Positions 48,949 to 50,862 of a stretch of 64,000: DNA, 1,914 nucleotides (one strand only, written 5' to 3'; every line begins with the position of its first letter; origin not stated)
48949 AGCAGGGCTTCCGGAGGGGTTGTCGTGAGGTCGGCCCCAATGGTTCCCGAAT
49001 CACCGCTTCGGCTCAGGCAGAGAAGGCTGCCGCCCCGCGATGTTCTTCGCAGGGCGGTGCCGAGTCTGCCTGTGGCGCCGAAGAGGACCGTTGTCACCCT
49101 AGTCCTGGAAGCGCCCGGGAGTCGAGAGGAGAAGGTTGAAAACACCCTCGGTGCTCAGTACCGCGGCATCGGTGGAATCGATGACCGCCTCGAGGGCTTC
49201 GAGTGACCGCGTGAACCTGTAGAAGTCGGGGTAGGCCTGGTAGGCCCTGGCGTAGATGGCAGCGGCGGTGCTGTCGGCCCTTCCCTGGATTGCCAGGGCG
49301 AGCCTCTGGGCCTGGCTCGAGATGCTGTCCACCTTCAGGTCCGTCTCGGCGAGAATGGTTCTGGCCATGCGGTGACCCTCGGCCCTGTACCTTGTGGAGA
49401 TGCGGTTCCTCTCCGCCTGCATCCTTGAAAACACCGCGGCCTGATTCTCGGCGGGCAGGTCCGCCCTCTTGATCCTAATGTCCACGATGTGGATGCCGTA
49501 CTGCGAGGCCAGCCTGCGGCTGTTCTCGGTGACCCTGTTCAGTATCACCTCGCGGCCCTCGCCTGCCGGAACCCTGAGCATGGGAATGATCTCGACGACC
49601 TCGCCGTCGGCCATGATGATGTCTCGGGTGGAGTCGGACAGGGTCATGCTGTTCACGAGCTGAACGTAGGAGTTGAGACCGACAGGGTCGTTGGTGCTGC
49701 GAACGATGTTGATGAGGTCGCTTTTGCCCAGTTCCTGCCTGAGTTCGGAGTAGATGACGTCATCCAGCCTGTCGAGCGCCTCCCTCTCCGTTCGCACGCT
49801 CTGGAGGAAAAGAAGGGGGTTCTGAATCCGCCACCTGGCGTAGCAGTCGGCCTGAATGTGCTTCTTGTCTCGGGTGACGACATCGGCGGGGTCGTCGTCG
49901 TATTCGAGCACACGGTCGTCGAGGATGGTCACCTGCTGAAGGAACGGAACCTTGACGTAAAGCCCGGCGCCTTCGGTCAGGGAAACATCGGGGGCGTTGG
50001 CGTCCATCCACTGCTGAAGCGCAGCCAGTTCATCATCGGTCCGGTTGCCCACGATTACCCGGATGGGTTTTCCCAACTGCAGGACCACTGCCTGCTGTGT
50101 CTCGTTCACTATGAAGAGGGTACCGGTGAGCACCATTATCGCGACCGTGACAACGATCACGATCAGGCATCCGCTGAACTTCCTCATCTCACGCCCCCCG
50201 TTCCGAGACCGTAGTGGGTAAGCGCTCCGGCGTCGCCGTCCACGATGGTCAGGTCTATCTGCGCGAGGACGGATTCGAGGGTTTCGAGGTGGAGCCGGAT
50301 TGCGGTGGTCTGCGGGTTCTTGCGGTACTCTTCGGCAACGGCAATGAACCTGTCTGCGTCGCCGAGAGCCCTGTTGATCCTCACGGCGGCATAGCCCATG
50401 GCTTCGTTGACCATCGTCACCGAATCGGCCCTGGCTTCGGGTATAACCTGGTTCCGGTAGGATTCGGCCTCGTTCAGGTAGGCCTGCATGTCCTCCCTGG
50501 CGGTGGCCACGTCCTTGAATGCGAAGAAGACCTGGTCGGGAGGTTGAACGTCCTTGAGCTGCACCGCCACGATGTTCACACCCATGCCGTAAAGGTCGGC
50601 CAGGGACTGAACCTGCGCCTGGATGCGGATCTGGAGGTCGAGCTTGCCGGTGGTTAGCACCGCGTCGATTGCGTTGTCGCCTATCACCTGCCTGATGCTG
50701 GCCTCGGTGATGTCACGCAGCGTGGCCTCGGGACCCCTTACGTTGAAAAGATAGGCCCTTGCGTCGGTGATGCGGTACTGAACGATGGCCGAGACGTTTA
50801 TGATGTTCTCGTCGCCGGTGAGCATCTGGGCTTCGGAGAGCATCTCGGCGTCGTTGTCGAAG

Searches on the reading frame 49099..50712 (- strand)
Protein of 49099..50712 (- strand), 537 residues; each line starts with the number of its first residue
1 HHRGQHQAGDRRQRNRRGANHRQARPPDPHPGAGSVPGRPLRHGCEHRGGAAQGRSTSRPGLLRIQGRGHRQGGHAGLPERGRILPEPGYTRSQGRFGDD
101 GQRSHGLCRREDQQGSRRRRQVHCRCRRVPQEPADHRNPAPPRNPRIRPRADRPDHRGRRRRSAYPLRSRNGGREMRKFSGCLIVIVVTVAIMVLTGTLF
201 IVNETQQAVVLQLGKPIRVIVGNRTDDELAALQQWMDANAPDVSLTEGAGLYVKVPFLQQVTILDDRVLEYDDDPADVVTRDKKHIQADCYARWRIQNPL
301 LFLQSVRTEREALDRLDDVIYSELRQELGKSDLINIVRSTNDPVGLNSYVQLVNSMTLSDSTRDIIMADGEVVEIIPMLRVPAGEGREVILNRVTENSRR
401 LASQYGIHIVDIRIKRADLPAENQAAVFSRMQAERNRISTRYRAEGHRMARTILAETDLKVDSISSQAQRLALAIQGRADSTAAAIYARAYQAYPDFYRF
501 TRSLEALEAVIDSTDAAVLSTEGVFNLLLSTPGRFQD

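Call 27: search_protein_families(library=pfam, proteins=[window:49099-50712:-], max_evalue=0.01)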
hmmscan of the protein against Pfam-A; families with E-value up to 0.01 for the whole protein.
window:49099-50712:- (537 aa): 1 family
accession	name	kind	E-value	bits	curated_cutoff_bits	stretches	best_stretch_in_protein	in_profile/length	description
PF01145.31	Band_7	-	5.2e-23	82.4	23.6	1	200-446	1-174/176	SPFH domain / Band 7 family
